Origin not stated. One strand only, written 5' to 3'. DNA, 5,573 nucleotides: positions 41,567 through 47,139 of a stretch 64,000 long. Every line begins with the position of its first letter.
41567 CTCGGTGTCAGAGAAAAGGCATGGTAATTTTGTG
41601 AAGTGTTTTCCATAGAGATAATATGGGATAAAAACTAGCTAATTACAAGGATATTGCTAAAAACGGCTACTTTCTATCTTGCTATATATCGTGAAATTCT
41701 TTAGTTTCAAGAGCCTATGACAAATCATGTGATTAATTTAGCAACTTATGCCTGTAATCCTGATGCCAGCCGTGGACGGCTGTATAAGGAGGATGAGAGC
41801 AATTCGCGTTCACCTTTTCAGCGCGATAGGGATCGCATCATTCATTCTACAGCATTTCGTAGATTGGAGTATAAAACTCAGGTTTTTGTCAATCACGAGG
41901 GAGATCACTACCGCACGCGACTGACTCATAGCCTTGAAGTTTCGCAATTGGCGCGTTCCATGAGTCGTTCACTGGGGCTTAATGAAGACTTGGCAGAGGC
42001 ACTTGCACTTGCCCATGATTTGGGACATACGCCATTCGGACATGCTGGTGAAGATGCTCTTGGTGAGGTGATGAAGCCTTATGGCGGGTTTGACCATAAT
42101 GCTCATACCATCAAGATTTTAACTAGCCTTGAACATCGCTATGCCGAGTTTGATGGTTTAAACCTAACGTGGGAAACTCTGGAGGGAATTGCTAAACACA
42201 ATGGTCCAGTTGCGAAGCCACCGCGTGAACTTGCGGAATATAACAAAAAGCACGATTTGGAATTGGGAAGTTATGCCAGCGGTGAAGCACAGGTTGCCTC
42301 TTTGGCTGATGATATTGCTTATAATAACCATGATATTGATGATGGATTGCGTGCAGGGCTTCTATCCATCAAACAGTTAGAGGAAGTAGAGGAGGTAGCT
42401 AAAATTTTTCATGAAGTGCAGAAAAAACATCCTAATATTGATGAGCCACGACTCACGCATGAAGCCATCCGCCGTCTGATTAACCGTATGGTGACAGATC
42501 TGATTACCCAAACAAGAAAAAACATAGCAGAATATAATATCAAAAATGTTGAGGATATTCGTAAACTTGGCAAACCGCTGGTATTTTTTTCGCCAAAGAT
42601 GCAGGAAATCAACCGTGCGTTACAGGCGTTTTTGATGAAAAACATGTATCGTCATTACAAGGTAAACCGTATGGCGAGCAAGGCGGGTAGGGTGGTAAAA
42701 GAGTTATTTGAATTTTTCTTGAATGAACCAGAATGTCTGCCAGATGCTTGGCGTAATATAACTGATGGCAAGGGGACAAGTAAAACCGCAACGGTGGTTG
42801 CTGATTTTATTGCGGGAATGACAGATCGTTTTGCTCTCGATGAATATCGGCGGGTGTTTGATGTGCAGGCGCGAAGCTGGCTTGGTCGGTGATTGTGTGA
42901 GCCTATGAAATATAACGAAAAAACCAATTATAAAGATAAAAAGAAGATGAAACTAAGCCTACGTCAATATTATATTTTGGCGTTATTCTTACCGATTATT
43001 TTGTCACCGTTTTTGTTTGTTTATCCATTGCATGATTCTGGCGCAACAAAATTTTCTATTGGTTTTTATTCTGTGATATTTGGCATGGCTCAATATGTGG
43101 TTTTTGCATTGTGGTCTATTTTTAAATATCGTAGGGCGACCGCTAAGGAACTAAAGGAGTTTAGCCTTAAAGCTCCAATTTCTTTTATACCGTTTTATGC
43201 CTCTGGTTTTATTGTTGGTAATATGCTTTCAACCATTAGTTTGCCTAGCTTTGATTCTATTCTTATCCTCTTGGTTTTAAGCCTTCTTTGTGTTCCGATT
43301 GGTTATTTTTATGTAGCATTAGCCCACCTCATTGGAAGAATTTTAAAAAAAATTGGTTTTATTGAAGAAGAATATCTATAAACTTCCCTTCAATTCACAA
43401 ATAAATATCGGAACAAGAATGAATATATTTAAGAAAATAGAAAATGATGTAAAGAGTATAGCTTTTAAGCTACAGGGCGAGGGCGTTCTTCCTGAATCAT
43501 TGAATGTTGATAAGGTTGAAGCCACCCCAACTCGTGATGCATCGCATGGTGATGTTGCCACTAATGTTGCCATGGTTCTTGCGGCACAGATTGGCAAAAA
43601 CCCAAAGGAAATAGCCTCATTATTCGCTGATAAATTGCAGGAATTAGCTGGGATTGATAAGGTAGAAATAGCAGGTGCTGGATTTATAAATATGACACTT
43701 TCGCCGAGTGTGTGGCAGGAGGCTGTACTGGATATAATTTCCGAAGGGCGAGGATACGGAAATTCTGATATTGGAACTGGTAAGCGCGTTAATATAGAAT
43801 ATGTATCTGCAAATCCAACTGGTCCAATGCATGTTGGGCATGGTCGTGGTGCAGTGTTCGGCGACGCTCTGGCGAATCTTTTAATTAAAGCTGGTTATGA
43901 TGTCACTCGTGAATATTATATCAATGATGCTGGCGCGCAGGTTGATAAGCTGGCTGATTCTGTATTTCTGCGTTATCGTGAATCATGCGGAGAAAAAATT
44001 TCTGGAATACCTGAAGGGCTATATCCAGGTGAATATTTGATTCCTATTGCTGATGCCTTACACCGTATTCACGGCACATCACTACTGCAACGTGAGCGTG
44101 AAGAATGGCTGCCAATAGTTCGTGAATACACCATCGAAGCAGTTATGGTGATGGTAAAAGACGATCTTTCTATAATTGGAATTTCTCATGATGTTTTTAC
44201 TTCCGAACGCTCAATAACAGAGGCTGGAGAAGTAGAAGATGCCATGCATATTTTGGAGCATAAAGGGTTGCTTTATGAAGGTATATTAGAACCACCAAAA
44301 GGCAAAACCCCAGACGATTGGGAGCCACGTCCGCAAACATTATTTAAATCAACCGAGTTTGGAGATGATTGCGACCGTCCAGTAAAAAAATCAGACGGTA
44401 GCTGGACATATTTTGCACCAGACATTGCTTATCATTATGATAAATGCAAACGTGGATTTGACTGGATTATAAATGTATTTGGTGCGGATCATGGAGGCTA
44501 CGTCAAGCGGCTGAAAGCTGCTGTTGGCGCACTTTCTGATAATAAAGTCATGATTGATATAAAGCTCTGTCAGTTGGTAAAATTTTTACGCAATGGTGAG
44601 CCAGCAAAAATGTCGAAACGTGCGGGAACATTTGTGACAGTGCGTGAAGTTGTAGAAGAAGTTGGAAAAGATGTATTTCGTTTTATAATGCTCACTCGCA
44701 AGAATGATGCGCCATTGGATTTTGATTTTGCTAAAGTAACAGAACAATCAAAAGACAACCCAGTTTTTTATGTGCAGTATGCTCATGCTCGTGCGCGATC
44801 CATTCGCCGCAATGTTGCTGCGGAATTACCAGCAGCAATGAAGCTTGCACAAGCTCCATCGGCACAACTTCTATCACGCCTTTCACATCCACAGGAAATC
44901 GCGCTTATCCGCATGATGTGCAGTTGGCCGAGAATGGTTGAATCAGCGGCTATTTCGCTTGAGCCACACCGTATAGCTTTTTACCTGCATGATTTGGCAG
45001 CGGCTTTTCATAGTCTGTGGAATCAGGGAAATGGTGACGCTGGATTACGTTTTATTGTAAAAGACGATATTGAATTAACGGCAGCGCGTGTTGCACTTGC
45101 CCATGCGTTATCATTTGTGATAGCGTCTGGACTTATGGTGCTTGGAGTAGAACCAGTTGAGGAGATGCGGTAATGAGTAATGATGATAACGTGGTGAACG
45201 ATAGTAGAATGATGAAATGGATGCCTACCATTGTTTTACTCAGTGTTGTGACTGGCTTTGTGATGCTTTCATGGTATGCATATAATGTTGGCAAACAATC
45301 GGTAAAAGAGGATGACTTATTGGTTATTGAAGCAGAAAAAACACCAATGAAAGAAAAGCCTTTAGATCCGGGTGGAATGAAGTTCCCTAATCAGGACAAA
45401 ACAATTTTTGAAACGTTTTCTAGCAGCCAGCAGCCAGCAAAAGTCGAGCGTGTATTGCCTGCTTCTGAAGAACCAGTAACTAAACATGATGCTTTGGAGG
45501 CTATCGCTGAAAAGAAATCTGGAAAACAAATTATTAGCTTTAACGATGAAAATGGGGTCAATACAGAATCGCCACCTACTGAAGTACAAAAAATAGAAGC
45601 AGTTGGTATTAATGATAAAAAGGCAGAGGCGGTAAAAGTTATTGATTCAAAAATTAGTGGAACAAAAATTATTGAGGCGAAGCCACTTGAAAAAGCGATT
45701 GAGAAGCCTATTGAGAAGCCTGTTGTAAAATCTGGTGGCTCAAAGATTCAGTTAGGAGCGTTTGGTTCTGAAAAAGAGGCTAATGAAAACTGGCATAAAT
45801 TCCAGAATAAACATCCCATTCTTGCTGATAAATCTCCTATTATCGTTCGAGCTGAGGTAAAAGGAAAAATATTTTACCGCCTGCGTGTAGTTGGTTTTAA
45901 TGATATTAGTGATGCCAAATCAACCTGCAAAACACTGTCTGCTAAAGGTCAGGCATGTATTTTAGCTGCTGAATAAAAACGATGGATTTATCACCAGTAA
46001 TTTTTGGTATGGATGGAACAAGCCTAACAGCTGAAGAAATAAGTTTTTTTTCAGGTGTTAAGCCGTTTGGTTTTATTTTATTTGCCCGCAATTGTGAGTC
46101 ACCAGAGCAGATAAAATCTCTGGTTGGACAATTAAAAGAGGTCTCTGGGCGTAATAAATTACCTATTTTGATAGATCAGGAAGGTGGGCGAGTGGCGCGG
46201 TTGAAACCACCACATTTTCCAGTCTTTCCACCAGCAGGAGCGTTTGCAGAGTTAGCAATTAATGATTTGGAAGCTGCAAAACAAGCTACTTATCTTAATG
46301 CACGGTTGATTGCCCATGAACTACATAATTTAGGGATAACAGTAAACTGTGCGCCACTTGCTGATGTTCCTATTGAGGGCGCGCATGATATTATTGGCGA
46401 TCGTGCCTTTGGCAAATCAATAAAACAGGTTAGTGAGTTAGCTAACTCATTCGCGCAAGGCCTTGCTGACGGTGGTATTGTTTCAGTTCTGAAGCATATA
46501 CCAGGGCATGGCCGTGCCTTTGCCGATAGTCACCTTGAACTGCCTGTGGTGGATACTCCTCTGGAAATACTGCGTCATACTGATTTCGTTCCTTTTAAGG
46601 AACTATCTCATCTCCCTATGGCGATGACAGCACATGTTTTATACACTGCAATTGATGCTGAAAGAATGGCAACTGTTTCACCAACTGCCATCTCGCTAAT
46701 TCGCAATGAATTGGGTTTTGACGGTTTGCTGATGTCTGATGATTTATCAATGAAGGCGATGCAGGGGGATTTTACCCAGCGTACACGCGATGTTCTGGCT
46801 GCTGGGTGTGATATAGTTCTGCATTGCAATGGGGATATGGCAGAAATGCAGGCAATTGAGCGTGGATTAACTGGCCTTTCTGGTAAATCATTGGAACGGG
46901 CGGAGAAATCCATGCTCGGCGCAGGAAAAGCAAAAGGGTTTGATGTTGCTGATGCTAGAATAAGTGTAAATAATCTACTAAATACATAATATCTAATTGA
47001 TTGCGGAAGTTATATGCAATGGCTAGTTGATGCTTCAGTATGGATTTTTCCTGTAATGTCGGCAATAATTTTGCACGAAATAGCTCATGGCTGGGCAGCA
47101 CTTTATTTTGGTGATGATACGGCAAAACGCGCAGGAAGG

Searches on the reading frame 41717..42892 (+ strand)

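Call 73: search_protein_families(library=pfam, proteins=[window:41717-42892:+], max_evalue=0.00001)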
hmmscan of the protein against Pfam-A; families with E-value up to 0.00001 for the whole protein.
window:41717-42892:+ (391 aa): 2 families
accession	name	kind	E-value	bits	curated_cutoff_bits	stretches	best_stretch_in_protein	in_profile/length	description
PF13286.11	HD_assoc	-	1.5e-27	96.4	22.2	1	290-379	2-91/91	Phosphohydrolase-associated domain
PF01966.28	HD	-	2.1e-15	57.5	22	1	68-201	1-114/116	HD domain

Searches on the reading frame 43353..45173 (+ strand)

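Call 73: search_protein_families(library=pfam, proteins=[window:43353-45173:+], max_evalue=0.00001)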
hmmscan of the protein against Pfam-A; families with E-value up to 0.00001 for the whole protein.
window:43353-45173:+ (606 aa): 4 families
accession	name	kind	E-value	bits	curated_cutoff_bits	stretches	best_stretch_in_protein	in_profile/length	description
PF05746.21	DALR_1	-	8.3e-26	90.8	22.3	1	474-605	1-117/117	DALR anticodon binding domain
PF03485.21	Arg_tRNA_synt_N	-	1.1e-18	68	21.5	1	34-116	12-85/85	Arginyl tRNA synthetase N terminal domain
PF00750.26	tRNA-synt_1d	-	9.2e-15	54.9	23.3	1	128-201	5-77/349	tRNA synthetases class I (R), catalytic domain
PF01406.26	tRNA-synt_1e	-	5.9e-07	29.6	27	0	417-462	251-296/301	tRNA synthetases class I (C) catalytic domain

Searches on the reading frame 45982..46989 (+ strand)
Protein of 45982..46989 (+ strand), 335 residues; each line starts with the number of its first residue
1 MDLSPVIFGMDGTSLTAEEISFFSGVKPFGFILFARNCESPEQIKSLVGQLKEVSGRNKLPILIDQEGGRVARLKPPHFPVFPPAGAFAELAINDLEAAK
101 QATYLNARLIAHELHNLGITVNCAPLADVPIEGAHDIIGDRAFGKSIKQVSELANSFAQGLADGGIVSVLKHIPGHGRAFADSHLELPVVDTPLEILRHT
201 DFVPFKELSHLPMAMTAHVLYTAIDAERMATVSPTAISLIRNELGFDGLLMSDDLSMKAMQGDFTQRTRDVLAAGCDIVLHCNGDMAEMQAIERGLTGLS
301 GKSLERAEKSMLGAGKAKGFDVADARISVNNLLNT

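Call 74: search_protein_families(library=pfam, proteins=[window:45982-46989:+], max_evalue=0.00001)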
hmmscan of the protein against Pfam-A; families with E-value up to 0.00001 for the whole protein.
window:45982-46989:+ (335 aa): 1 family
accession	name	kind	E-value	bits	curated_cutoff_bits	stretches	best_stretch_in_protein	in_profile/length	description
PF00933.27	Glyco_hydro_3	-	2.2e-53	182.2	27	1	30-294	31-294/316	Glycosyl hydrolase family 3 N terminal domain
